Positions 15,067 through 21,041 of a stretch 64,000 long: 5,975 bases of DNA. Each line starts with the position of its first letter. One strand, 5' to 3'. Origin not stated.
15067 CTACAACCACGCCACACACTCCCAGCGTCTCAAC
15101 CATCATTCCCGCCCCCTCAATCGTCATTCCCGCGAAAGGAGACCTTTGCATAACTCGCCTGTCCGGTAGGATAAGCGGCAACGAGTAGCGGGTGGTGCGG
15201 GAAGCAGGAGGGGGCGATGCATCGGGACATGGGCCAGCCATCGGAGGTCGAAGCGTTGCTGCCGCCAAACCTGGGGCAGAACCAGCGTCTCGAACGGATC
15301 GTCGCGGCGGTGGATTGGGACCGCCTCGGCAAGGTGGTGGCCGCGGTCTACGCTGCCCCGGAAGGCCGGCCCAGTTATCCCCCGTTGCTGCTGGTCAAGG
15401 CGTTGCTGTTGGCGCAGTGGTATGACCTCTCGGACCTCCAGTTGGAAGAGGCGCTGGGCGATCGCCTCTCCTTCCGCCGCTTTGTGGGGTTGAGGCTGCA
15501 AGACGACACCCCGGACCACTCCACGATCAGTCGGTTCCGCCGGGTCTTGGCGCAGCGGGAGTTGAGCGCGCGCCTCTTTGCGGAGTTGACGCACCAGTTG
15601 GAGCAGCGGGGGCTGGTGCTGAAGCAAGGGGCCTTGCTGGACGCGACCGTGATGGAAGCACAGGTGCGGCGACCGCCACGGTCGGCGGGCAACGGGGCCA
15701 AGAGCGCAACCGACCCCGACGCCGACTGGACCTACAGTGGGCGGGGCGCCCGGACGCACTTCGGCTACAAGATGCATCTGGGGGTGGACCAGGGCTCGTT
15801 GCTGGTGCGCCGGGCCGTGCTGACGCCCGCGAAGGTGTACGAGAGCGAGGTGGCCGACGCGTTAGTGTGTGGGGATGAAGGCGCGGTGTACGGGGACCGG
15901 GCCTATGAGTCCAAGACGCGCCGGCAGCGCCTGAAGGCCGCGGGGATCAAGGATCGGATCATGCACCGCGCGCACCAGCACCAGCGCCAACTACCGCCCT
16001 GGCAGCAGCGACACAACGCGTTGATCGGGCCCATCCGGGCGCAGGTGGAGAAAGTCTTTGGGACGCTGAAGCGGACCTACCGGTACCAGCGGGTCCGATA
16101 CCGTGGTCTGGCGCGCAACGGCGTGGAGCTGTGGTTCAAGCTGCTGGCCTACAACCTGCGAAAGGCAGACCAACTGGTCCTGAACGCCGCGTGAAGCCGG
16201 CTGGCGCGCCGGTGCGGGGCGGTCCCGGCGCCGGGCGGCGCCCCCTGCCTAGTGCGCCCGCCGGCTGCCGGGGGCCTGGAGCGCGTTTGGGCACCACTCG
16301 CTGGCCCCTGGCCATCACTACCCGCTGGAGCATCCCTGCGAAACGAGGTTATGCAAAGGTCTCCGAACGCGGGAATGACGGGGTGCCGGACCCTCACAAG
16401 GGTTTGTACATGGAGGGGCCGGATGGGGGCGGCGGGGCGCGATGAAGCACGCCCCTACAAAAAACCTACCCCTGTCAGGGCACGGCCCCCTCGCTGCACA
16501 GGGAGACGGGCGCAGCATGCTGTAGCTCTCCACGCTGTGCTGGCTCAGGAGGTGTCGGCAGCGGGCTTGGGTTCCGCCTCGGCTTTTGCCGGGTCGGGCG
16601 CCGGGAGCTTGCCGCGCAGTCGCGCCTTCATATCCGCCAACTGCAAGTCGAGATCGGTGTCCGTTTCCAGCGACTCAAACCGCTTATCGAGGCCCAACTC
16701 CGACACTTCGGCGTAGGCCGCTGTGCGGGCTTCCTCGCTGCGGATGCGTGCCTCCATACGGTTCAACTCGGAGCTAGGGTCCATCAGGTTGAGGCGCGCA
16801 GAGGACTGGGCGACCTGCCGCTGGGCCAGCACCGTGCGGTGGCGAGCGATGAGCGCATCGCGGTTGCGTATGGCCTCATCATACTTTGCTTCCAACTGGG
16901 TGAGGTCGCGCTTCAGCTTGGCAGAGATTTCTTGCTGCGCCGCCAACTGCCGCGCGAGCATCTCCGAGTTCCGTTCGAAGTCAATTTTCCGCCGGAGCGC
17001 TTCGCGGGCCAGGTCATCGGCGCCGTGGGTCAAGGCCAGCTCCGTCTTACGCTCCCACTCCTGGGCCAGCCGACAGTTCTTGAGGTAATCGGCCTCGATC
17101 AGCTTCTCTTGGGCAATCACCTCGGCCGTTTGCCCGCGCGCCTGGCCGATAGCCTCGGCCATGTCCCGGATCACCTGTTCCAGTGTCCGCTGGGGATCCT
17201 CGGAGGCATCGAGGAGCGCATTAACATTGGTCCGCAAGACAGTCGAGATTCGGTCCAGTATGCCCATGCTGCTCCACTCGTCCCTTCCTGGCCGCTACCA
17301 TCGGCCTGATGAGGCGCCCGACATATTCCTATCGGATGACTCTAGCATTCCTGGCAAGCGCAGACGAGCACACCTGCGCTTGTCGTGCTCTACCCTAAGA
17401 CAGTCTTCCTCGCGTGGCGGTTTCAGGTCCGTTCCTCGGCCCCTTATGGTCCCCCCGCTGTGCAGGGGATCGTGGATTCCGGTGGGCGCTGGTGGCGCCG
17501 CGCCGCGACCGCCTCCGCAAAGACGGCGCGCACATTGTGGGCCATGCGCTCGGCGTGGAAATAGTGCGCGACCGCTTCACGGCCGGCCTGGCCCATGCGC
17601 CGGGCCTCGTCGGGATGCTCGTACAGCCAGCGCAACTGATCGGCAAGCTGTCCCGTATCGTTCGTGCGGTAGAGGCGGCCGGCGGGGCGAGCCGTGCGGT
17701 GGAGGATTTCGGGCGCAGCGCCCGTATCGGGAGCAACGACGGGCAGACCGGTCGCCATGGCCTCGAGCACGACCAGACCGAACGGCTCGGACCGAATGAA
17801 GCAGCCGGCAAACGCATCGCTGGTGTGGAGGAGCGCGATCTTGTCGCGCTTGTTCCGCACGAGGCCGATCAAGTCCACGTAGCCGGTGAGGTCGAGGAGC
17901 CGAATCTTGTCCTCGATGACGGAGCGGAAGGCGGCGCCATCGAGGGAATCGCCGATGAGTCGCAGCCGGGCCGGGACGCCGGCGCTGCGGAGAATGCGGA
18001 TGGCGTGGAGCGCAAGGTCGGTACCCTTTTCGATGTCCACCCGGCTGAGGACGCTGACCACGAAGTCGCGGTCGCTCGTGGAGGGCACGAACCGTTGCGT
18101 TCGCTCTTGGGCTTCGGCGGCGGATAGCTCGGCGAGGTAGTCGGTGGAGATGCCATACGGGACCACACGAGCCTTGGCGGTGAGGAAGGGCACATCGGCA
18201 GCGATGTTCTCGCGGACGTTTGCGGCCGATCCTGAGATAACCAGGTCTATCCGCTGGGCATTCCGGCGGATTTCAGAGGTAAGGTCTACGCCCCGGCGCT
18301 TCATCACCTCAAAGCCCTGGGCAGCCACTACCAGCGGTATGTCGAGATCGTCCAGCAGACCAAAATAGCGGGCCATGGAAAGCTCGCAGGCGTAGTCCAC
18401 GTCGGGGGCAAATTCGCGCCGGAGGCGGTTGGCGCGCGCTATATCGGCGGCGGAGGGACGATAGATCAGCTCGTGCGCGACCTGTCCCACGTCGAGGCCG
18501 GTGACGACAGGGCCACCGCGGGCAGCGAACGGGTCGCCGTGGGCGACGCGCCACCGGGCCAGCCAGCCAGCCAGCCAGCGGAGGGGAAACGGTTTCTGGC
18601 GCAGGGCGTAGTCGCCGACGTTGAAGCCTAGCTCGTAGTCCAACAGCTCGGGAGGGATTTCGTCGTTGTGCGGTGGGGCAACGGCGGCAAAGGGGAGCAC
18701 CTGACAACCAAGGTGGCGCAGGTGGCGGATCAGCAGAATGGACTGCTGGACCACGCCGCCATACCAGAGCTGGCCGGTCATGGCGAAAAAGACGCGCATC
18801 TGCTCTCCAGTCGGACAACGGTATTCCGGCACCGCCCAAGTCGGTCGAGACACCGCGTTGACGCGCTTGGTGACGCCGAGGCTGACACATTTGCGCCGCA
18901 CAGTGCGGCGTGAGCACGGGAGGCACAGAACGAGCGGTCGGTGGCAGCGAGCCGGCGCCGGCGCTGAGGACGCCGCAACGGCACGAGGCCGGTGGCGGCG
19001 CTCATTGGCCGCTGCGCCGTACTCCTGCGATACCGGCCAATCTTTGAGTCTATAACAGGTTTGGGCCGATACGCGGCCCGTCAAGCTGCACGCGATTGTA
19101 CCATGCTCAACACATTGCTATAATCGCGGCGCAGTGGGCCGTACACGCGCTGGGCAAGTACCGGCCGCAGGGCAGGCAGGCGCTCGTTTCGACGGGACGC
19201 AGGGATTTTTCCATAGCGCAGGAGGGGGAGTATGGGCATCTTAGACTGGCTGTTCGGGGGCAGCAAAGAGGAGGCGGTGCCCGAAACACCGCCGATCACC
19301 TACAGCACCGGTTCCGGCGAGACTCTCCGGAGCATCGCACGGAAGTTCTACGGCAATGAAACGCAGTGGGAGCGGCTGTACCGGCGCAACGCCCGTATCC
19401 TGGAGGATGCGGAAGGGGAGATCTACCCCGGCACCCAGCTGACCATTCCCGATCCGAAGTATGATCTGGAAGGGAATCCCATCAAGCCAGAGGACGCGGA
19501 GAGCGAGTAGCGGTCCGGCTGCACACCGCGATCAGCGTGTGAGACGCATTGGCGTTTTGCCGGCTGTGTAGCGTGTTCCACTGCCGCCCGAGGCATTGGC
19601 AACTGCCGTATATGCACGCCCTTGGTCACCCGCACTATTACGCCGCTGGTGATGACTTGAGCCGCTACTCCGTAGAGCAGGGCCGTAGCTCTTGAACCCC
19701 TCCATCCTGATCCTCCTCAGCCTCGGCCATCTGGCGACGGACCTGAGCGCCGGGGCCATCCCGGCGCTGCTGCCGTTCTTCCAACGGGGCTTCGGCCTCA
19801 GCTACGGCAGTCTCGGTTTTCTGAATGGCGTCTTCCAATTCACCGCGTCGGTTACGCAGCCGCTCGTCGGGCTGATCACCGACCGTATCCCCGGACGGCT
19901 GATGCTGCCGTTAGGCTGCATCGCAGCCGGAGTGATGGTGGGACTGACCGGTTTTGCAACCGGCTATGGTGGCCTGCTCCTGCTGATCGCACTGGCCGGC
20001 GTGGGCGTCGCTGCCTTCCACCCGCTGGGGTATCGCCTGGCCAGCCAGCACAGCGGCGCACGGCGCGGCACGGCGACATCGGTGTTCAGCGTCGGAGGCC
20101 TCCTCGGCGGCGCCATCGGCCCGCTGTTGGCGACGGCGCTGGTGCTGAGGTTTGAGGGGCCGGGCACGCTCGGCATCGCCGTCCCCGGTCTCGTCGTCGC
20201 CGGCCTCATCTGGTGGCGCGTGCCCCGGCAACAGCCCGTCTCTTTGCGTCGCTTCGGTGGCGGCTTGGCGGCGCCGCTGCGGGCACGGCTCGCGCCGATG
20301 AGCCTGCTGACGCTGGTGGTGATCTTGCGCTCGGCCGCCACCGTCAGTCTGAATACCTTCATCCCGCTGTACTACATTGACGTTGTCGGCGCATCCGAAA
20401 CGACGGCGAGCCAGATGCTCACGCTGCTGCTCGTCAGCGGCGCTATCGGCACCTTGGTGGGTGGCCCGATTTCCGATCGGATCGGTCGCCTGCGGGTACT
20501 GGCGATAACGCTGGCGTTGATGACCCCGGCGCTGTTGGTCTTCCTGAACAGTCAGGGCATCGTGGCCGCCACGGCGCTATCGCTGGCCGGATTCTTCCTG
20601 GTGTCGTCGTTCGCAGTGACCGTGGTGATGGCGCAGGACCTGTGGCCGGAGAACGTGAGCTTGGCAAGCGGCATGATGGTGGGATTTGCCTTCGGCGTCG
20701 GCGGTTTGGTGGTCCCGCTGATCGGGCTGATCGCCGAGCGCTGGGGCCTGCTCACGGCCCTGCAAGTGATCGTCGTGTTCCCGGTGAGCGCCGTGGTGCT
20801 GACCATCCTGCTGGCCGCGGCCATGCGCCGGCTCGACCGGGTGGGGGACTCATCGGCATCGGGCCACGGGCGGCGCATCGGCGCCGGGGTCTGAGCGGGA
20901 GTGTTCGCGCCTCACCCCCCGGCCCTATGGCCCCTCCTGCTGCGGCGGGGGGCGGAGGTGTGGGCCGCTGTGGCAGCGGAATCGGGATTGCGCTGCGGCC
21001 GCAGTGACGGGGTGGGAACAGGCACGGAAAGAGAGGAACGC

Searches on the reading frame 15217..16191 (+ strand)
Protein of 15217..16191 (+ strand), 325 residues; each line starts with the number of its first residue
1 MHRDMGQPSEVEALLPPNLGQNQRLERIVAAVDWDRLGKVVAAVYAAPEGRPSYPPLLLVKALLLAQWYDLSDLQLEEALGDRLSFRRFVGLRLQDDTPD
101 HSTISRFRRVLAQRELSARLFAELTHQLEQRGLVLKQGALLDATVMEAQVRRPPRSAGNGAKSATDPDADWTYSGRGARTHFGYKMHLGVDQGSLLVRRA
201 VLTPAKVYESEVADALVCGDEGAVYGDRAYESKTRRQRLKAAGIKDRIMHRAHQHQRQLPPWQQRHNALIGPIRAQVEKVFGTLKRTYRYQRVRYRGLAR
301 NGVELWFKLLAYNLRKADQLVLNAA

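Call 14: search_protein_families(library=pfam, proteins=[window:15217-16191:+], max_evalue=0.001)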
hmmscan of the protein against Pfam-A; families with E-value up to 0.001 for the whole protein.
window:15217-16191:+ (325 aa): 6 families
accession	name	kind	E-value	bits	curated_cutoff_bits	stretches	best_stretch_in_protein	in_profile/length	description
PF01609.27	DDE_Tnp_1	-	7.7e-29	101.3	23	1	137-314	5-200/200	Transposase DDE domain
PF05598.16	DUF772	-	8.7e-25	87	23.1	1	50-123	1-73/74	Transposase domain (DUF772)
PF13751.12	DDE_Tnp_1_6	-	1.8e-08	35.1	25.1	1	273-316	80-123/125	Transposase DDE domain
PF13612.12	DDE_Tnp_1_3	-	3.6e-07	30.8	27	1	181-296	43-153/155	Transposase DDE domain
PF13359.12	DDE_Tnp_4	-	6.7e-06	26.2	24.8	1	209-296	61-139/158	DDE superfamily endonuclease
PF13586.12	DDE_Tnp_1_2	-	0.00036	21.4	29.2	1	225-293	2-64/86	Transposase DDE domain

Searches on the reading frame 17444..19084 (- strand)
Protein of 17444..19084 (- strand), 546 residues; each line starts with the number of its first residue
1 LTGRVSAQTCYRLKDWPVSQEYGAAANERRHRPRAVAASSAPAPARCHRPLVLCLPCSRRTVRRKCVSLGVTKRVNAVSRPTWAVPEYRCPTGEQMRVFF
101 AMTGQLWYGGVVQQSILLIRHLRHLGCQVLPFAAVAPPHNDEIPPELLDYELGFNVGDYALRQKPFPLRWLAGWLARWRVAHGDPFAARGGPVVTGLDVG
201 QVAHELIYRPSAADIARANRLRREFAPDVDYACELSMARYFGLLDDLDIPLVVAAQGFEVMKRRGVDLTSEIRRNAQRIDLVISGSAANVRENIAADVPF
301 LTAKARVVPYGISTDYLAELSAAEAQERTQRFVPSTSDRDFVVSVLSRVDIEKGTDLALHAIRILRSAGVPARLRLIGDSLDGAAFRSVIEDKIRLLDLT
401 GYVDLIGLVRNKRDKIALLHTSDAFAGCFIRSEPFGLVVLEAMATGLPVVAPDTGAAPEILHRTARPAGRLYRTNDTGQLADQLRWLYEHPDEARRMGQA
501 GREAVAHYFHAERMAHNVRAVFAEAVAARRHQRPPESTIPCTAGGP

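Call 14: search_protein_families(library=pfam, proteins=[window:17444-19084:-], max_evalue=0.001)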
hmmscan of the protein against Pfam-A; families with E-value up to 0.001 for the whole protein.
window:17444-19084:- (546 aa): 5 families
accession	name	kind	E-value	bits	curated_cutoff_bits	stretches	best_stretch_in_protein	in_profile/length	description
PF00534.26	Glycos_transf_1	-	4.8e-24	85.2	26.4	1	328-503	3-171/172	Glycosyl transferases group 1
PF13692.12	Glyco_trans_1_4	-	4.2e-19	69.7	27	1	342-489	3-141/142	Glycosyl transferases group 1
PF20706.3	GT4-conflict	-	1.7e-07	31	26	1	331-525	190-375/385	Family 4 Glycosyltransferase in conflict systems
PF13524.12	Glyco_trans_1_2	-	2.7e-06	27.8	25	1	439-516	67-140/144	Glycosyl transferase-like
PF13439.12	Glyco_transf_4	-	0.00059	20.3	28.5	0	108-179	1-72/170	Glycosyltransferase Family 4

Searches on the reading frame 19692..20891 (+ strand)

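Call 14: search_protein_families(library=pfam, proteins=[window:19692-20891:+], max_evalue=0.001)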
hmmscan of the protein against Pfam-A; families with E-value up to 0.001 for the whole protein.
window:19692-20891:+ (400 aa): 1 family
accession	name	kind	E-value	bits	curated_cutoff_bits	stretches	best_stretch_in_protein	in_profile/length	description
PF07690.21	MFS_1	-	3e-37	128.8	33.4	2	9-235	1-235/347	Major Facilitator Superfamily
